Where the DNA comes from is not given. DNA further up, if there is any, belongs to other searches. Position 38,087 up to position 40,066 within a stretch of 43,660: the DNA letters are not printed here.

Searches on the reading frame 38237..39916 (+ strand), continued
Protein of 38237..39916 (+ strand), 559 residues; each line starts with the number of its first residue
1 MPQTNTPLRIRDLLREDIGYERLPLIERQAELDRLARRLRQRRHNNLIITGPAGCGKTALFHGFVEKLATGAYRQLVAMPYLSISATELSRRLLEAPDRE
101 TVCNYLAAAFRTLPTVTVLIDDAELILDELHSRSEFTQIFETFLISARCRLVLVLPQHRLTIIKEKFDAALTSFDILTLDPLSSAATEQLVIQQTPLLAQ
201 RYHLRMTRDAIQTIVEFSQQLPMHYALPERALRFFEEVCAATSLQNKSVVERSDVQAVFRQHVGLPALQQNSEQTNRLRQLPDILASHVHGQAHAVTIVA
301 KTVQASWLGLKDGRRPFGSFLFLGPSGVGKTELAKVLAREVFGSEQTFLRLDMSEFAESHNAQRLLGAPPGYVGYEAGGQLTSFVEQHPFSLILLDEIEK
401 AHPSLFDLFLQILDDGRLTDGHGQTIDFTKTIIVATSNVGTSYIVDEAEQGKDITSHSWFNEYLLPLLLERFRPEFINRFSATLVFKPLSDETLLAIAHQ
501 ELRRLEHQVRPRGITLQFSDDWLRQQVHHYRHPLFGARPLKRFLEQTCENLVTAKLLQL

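Call 111: find_encoding_contigs(protein=P0067, flank=6000, max_places=1)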
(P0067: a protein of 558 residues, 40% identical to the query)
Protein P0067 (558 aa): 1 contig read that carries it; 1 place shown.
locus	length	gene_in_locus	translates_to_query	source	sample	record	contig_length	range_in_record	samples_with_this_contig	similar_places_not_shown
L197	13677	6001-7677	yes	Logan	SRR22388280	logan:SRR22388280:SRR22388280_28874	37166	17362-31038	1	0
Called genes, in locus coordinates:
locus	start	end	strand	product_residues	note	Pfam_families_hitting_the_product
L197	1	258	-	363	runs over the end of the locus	PF07681:DoxX (weak)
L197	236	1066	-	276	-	PF02463:SMC_N (faint), PF00005:ABC_tran, PF13304:AAA_21 (faint)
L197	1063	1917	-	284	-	PF00528:BPD_transp_1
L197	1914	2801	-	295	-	PF00528:BPD_transp_1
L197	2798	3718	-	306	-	PF12849:PBP_like_2, PF13531:SBP_bac_11 (faint), PF12727:PBP_like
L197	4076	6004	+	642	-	-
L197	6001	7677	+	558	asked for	PF20030:bpMoxR (faint), PF13191:AAA_16 (weak), PF00004:AAA (weak), PF17871:AAA_lid_9, PF00158:Sigma54_activat (weak), PF07724:AAA_2, PF00004:AAA (weak), PF10431:ClpB_D2-small, +7 more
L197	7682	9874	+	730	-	PF10412:TrwB_AAD_bind (faint)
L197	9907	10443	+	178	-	PF12802:MarR_2, PF01047:MarR, PF13601:HTH_34 (weak)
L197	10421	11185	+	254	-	PF13175:AAA_15 (faint), PF00005:ABC_tran, PF13304:AAA_21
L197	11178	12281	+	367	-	PF12698:ABC2_membrane_3, PF01061:ABC2_membrane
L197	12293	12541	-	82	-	-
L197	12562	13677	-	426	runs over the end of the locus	PF03952:Enolase_N, PF00113:Enolase_C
